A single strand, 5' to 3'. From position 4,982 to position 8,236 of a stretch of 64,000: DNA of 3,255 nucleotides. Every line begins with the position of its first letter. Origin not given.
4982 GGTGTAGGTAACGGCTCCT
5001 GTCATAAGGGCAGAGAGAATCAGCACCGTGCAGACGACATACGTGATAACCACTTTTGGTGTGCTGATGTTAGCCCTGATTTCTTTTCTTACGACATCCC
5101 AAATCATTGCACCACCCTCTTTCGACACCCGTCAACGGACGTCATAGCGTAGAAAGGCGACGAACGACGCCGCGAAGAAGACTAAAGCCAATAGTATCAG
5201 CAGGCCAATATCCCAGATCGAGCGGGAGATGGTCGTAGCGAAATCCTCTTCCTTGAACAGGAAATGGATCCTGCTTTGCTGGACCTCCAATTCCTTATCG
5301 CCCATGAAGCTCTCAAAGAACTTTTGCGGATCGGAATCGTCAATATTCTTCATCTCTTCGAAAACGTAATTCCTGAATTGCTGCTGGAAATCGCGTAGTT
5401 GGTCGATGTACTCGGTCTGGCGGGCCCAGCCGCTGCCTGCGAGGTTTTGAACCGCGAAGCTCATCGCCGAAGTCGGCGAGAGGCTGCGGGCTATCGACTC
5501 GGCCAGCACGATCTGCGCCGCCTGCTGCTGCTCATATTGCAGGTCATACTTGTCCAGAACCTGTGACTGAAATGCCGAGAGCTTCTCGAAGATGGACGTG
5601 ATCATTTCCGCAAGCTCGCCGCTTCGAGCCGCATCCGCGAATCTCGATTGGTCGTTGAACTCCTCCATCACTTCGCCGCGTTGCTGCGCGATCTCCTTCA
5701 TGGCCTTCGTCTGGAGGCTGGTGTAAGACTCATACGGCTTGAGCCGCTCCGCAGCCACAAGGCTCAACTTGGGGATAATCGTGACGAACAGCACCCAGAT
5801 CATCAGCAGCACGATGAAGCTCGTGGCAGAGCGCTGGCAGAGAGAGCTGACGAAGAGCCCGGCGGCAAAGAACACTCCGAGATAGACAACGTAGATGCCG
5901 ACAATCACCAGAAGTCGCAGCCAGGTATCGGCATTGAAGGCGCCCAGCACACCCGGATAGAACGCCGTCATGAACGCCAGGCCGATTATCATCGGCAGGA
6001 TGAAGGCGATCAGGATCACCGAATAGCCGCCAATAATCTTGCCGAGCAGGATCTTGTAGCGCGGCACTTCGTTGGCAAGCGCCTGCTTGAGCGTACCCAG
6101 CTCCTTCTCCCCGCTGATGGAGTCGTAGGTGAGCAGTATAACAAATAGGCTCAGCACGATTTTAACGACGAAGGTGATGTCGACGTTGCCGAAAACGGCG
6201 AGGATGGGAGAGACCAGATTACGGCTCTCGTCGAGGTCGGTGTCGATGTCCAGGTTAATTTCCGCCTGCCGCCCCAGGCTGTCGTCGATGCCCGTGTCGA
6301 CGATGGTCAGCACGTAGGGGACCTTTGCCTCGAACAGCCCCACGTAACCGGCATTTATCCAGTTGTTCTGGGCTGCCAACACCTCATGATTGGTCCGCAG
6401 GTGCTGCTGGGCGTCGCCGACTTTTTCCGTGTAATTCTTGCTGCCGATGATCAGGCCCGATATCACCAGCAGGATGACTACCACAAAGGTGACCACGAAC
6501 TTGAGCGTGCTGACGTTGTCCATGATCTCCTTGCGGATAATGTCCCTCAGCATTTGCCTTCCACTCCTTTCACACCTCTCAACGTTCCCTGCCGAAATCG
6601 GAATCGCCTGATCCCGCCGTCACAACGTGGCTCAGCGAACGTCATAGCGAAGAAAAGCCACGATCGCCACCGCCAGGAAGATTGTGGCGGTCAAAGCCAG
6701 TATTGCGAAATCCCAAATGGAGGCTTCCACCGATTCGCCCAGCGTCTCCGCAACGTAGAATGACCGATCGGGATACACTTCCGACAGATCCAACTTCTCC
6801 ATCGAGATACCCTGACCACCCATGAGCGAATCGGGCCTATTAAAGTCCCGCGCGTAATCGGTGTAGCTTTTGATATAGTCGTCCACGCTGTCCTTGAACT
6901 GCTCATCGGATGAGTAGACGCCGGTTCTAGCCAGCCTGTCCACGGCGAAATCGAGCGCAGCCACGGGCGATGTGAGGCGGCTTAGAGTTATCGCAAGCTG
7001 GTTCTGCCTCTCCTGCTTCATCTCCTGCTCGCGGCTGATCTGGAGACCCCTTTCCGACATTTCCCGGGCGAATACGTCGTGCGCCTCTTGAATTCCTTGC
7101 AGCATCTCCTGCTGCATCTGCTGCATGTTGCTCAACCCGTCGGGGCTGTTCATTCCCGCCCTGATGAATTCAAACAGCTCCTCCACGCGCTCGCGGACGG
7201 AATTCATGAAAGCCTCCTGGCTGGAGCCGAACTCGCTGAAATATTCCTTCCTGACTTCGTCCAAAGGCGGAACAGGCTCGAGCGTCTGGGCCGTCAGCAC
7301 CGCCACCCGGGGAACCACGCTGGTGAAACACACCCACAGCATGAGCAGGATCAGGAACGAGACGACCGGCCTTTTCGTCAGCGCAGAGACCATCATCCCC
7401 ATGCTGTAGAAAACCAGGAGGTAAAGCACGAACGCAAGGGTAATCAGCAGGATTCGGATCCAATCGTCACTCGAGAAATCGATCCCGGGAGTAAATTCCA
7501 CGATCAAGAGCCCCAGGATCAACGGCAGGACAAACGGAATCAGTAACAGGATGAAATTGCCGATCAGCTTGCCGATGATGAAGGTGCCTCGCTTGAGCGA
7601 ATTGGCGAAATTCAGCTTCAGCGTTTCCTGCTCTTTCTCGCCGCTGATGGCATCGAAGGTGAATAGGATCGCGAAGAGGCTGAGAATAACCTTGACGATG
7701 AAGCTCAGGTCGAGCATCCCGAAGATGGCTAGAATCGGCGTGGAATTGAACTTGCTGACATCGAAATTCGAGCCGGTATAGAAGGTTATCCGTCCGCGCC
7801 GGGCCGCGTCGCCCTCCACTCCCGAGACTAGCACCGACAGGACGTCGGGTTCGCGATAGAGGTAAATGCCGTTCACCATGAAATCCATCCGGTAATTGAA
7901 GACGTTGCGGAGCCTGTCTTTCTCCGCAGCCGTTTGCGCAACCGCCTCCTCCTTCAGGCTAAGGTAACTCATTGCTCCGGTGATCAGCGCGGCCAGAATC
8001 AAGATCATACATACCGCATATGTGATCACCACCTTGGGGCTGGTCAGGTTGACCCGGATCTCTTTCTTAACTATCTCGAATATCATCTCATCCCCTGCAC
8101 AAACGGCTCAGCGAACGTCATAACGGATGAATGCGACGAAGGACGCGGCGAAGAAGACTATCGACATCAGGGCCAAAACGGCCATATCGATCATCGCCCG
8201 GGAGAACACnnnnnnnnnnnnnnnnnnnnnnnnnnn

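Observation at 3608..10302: Operon of one ABC ATPase plus four tandem paralogous ABC-2 permeases (A-B-A-B) with an unusual second periplasmic domain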

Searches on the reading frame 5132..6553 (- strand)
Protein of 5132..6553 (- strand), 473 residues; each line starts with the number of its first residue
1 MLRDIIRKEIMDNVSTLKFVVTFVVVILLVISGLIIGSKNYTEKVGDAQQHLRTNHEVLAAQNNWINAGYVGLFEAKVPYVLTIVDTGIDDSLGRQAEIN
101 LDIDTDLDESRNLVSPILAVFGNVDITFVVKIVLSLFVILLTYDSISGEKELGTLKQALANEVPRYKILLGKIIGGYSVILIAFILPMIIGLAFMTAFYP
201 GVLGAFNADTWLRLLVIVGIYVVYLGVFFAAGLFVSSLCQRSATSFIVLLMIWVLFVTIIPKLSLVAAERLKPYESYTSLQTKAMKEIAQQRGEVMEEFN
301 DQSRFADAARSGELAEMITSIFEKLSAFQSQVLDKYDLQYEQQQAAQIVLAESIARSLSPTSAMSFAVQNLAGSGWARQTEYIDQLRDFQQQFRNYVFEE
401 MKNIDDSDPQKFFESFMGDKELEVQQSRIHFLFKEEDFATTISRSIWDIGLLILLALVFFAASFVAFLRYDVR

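Call 4: search_protein_families(library=pfam, proteins=[window:5132-6553:-], max_evalue=1)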
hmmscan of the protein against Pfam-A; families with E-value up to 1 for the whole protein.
window:5132-6553:- (473 aa): 3 families
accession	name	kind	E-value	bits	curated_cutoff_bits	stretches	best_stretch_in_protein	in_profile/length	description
PF12679.13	ABC2_membrane_2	-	1.2e-28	100.6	27.2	1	5-472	3-283/283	ABC-2 family transporter protein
PF12698.13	ABC2_membrane_3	-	4.4e-08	33.1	31.6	1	132-258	170-284/347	ABC-2 family transporter protein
PF12040.14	DUF3526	-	2.9e-06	28.5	25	1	337-400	61-123/144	Domain of unknown function (DUF3526)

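Call 5: search_protein_families(library=ncbifam, proteins=[window:5132-6553:-], max_evalue=1)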
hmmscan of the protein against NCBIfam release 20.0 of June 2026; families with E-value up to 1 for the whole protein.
window:5132-6553:- (473 aa): 6 families
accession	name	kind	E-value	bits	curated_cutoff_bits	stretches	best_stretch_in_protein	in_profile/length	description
TIGR03518.1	ABC_perm_GldF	equivalog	4.8e-07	30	288.5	1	123-268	49-190/240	gliding motility-associated ABC transporter permease subunit GldF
NF041647.1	ABC_perm_CPBP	equivalog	0.0016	17.3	435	1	144-268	211-344/636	ABC transporter permease subunit/CPBP intramembrane protease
NF033858.1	ABC2_perm_RbbA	equivalog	0.068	11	1050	1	129-254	719-832/909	ribosome-associated ATPase/putative transporter RbbA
NF049918.1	DesA_fam_desat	equivalog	0.071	12.2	400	1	263-395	234-368/385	DesA family fatty acid desaturase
NF041499.3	MobP3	subfamily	0.17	11.5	150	1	275-404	186-314/315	MobP3 family relaxase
NF038277.1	accessory_MacP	equivalog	0.63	10.5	45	1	377-461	14-94/98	cell wall synthase accessory phosphoprotein MacP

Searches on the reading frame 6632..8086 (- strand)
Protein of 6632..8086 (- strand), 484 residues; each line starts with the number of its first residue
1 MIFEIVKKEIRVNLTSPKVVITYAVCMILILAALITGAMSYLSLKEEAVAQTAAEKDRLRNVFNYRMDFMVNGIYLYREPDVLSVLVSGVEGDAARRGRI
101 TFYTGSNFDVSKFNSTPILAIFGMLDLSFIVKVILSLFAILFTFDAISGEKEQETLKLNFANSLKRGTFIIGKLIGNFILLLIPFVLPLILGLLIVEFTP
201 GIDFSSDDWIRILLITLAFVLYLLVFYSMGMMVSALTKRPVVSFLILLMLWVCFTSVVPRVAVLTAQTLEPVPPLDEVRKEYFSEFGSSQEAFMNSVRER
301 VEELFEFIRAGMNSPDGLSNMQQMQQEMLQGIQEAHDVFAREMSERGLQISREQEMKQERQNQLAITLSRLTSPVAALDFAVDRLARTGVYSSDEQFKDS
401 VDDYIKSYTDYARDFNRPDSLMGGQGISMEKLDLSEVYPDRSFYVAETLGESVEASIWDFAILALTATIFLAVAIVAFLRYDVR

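Call 4: search_protein_families(library=pfam, proteins=[window:6632-8086:-], max_evalue=1)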
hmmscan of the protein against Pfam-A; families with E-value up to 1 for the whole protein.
window:6632-8086:- (484 aa): 6 families
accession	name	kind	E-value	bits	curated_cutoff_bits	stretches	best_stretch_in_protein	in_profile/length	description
PF12679.13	ABC2_membrane_2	-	6.7e-29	101.5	27.2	1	5-482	3-282/283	ABC-2 family transporter protein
PF12698.13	ABC2_membrane_3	-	9e-08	32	31.6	1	111-252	152-280/347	ABC-2 family transporter protein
PF01061.29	ABC2_membrane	-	0.00016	21.7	26.9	1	130-254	49-173/211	ABC-2 type transporter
PF12040.14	DUF3526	-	0.00062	20.9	25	1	340-413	50-121/144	Domain of unknown function (DUF3526)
PF06746.16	DUF1216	-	0.089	13.3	21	1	290-369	20-103/134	Protein of unknown function (DUF1216)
PF06409.17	NPIP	-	0.45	10.7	27.5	1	197-237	8-48/207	Nuclear pore complex interacting protein (NPIP)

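Call 5: search_protein_families(library=ncbifam, proteins=[window:6632-8086:-], max_evalue=1)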
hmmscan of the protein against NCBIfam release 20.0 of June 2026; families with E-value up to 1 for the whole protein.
window:6632-8086:- (484 aa): 5 families
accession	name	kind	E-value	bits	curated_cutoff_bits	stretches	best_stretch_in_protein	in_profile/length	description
NF038293.1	permease_SagH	equivalog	2.8e-05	23.1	450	2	135-254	188-299/370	SagH family ABC transporter permease subunit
TIGR03518.1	ABC_perm_GldF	equivalog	0.00016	21.7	288.5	1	134-254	57-178/240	gliding motility-associated ABC transporter permease subunit GldF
NF047564.1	PSM_export_PmtD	equivalog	0.00052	19.7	220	1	131-255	54-177/242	phenol-soluble modulin export ABC transporter permease subunit PmtD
TIGR03403.1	nifS_epsilon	equivalog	0.025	13.4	587.7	1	22-124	237-340/382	NifS family cysteine desulfurase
NF033858.1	ABC2_perm_RbbA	equivalog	0.38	8.5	1050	1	130-248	719-829/909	ribosome-associated ATPase/putative transporter RbbA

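Call 61: predict_structure(alignment_id=A4)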
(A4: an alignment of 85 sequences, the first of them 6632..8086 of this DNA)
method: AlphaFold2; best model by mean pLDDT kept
length: 484 residues; sequences in the alignment: 85
mean_pLDDT: 90.1   pTM: 0.87
mean pLDDT of the five models: 90.1, 88.2, 88.2, 87.3, 86.9
residues with pLDDT >= 90: 342; 70-90: 113; 50-70: 22; < 50: 7
segments of 3 or more residues with pLDDT < 50: 422-425
pLDDT, mean of each block of 10 residues (from residue 1): 95 94 96 96 94 92 85 91 94 83 78 54 81 96 95 93 94 96 97 98 97 98 98 97 98 95 95 93 92 94 90 84 89 91 90 92 93 96 93 84 86 69 56 77 86 96 98 97 85
secondary structure, 60 per line:
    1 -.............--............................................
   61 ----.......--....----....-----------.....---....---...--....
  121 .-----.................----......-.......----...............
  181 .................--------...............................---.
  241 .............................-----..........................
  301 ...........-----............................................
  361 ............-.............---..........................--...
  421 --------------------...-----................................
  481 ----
elements in order: H2-14 H17-60 H65-71 E74-77 H82-85 E97-101 E105-108 H117-121 H127-143 H148-153 H155-161 H166-197 H206-236 H240-269 H275-311 H317-372 H374-386 H390-415 H449-480
